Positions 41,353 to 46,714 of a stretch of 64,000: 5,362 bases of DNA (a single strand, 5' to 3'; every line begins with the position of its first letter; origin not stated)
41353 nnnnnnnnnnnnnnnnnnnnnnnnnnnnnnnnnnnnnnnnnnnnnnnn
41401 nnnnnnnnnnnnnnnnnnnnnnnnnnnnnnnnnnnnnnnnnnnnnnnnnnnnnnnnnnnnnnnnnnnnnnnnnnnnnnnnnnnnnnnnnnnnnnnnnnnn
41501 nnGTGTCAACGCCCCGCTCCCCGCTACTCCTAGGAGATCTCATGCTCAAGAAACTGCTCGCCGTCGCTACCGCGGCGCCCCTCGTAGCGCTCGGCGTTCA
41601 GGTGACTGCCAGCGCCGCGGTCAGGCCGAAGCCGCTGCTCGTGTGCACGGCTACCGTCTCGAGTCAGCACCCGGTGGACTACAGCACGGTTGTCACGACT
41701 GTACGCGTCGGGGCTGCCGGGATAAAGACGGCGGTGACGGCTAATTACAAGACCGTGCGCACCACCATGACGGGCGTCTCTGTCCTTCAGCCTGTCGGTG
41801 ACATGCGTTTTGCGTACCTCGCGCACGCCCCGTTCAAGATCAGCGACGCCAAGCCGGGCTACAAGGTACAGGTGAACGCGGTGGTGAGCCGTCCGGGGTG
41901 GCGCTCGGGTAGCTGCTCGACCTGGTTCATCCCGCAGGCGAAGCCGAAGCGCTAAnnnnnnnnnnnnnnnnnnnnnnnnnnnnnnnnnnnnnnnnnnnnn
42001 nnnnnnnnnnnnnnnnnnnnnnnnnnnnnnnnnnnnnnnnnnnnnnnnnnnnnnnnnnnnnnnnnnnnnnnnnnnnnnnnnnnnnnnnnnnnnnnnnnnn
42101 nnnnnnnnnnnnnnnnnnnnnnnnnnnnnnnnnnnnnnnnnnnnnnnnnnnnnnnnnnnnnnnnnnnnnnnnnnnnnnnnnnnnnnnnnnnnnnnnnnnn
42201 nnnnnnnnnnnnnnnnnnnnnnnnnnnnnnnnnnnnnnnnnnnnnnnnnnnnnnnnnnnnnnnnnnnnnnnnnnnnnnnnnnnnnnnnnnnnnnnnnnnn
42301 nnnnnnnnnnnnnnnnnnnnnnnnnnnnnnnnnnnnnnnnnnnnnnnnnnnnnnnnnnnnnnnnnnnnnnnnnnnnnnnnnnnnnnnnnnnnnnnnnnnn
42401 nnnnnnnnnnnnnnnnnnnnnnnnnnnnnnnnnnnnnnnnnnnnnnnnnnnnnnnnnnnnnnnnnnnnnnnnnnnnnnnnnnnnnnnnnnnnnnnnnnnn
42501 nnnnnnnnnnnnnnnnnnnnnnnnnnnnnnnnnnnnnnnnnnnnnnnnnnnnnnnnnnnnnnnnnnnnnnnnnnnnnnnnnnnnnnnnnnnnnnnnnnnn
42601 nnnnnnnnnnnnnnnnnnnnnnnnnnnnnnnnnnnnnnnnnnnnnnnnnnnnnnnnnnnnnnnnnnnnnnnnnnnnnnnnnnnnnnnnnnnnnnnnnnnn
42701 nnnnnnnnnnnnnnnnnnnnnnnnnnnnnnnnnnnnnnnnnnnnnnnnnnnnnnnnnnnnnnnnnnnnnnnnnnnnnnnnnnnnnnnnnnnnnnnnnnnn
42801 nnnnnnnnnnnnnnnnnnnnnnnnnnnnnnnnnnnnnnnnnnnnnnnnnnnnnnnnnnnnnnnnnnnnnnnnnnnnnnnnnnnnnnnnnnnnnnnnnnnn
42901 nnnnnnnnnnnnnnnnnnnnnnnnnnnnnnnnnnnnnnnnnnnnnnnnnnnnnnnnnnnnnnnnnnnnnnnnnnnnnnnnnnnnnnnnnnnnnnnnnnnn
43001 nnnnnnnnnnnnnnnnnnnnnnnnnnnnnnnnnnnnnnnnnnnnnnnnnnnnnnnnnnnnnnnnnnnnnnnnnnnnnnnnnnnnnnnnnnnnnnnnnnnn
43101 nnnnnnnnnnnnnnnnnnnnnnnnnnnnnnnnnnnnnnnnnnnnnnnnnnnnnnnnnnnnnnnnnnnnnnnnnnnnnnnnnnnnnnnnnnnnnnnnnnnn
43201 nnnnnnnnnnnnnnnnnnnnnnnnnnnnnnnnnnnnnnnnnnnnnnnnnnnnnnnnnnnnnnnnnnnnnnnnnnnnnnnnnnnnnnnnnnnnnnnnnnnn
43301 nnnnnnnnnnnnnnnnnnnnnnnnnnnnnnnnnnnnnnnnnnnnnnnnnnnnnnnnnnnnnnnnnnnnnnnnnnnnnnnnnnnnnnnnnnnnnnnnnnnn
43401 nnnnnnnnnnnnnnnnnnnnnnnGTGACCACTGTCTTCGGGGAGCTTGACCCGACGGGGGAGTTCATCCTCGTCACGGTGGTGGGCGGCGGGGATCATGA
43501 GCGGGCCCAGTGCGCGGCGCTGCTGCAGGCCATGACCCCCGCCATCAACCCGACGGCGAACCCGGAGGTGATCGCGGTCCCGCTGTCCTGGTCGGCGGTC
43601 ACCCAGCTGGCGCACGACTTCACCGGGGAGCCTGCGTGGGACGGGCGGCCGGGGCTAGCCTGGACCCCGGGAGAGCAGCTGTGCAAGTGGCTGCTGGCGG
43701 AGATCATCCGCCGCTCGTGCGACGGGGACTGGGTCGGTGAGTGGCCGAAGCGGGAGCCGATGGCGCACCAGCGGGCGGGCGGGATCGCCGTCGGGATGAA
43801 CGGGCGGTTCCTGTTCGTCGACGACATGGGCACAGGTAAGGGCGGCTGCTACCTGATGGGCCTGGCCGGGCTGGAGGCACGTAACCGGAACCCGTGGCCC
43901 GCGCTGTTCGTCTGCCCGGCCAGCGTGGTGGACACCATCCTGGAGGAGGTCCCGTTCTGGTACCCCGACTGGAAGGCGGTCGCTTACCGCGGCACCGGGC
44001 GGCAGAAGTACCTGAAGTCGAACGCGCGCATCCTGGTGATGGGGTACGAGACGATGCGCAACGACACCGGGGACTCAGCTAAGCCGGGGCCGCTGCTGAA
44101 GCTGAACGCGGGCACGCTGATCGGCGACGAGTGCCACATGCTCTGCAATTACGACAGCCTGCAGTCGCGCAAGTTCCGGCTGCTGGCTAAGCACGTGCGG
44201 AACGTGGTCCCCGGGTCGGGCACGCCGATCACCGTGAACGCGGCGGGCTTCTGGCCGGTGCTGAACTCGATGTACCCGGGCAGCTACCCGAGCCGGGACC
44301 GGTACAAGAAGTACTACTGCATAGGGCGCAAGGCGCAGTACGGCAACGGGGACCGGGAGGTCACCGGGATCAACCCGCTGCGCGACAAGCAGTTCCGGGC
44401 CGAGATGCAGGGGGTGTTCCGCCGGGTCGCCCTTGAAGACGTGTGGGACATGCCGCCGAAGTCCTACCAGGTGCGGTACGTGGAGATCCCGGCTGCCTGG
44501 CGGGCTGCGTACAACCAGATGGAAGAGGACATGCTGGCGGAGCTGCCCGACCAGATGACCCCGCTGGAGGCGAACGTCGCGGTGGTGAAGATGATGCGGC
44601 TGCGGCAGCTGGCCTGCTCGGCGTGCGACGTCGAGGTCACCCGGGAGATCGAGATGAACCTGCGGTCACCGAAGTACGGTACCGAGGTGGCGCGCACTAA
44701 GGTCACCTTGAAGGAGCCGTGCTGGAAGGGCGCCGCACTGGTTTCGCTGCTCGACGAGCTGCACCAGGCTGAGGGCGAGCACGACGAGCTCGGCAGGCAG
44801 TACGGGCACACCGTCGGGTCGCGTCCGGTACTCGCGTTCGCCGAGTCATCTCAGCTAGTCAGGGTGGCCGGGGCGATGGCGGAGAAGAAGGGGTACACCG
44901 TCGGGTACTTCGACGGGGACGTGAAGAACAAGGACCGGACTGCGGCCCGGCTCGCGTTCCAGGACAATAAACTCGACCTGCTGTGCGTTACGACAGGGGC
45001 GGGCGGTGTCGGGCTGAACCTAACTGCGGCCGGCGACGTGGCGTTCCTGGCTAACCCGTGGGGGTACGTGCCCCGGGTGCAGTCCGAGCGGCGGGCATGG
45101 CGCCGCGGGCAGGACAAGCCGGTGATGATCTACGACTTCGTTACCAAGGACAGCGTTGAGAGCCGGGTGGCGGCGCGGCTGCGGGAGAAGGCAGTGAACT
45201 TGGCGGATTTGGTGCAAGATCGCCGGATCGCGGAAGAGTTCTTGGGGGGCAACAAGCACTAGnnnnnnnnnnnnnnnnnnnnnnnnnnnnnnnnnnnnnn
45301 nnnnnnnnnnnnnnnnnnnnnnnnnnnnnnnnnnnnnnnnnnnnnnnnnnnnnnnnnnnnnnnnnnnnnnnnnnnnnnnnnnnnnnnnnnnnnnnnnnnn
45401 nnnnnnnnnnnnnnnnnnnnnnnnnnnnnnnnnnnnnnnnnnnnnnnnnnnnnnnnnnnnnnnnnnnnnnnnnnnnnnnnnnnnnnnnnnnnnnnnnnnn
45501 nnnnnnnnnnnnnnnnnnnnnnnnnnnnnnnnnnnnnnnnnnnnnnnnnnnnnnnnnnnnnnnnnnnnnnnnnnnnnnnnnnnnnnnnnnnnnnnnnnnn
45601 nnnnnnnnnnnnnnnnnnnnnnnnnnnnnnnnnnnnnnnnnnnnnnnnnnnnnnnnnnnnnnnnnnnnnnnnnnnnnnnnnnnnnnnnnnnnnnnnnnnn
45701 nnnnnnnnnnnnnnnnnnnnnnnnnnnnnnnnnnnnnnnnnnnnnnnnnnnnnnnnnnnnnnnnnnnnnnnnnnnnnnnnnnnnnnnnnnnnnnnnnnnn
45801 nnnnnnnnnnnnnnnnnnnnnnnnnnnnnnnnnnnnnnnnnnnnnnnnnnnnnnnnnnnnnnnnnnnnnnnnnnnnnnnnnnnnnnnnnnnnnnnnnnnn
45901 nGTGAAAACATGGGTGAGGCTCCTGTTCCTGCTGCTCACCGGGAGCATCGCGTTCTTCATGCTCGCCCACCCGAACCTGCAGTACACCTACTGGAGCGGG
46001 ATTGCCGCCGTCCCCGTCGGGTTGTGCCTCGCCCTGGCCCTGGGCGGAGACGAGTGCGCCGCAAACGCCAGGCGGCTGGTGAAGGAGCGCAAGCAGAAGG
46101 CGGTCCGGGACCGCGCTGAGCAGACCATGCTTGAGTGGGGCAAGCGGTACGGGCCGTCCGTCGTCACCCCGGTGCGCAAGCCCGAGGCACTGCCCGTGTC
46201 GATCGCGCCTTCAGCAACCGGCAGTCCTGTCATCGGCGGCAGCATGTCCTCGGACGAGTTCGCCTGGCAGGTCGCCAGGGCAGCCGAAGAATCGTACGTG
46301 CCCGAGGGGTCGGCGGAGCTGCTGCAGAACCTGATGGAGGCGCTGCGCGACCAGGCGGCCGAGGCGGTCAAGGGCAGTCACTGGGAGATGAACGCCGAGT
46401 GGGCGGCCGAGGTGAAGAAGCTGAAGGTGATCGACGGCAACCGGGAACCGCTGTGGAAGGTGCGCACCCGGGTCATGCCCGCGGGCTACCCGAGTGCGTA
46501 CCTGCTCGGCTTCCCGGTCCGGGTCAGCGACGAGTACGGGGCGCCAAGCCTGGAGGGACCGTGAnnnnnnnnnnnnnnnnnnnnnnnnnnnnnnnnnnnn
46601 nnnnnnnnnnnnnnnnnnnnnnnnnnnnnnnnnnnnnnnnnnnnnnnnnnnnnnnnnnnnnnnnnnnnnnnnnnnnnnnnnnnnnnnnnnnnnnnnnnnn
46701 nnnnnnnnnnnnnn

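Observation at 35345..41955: Phage-borne exopolysaccharide synthase/deacetylase module (vWA, PQ-rich protein, processive GT2, CE4 deacetylase, GH16, secreted protein)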

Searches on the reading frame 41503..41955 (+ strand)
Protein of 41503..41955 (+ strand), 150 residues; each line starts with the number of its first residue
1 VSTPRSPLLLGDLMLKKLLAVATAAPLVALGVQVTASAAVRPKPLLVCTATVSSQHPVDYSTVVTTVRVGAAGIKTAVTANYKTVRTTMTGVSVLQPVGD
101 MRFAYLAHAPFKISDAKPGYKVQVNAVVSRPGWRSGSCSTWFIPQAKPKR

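Call 3: search_protein_families(library=pfam, proteins=[window:41503-41955:+], max_evalue=0.01)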
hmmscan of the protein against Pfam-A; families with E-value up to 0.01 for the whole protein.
window:41503-41955:+ (150 aa): 0 families

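Call 10: search_protein_families(library=phrogs, proteins=[window:41503-41955:+], max_evalue=0.001)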
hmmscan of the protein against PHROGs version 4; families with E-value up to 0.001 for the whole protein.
window:41503-41955:+ (150 aa): 0 families

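Call 11: search_protein_families(library=ncbifam, proteins=[window:41503-41955:+], max_evalue=0.01)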
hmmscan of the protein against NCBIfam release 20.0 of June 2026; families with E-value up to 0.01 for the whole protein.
window:41503-41955:+ (150 aa): 0 families

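Call 55: search_protein_families(library=pfam, proteins=[window:41503-41955:+], max_evalue=5)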
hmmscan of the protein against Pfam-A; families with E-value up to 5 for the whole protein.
window:41503-41955:+ (150 aa): 0 families

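Call 106: search_protein_families(library=padloc, proteins=[window:41503-41955:+], max_evalue=0.001)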
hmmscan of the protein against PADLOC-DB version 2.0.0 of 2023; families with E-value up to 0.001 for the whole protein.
window:41503-41955:+ (150 aa): 0 families

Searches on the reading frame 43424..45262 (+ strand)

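Call 3: search_protein_families(library=pfam, proteins=[window:43424-45262:+], max_evalue=0.01)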
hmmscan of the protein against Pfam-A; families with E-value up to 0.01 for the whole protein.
window:43424-45262:+ (612 aa): 2 families
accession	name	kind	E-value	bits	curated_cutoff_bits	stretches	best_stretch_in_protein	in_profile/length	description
PF00176.29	SNF2-rel_dom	-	1.1e-16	61.2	24.9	1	130-398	21-286/290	SNF2-related domain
PF00271.37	Helicase_C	-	1.5e-10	41.8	23.5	1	466-562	15-110/110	Helicase conserved C-terminal domain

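Call 10: search_protein_families(library=phrogs, proteins=[window:43424-45262:+], max_evalue=0.001)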
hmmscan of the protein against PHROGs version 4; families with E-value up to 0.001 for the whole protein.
window:43424-45262:+ (612 aa): 4 families
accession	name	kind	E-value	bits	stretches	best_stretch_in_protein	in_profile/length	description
phrog_62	-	DNA, RNA and nucleotide metabolism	7.8e-78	263.3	1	108-600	693-1135/1881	DNA helicase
phrog_29996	-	unknown function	3.4e-12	46.2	1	482-596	1048-1162/1189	-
phrog_16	-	DNA, RNA and nucleotide metabolism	3.5e-11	43.1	1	467-576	493-602/986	DNA helicase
phrog_11354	-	unknown function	1.4e-06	29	1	503-598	10-106/116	-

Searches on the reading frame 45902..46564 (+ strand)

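Call 10: search_protein_families(library=phrogs, proteins=[window:45902-46564:+], max_evalue=0.001)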
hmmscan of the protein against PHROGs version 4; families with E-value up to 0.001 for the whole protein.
window:45902-46564:+ (220 aa): 0 families

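Call 52: search_protein_families(library=pfam, proteins=[window:45902-46564:+], max_evalue=0.001)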
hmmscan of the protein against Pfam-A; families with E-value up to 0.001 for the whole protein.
window:45902-46564:+ (220 aa): 1 family
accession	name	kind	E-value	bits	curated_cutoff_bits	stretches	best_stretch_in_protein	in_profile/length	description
PF05065.19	Phage_capsid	-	0.00018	21.4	24.2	1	142-212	145-213/280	Phage capsid family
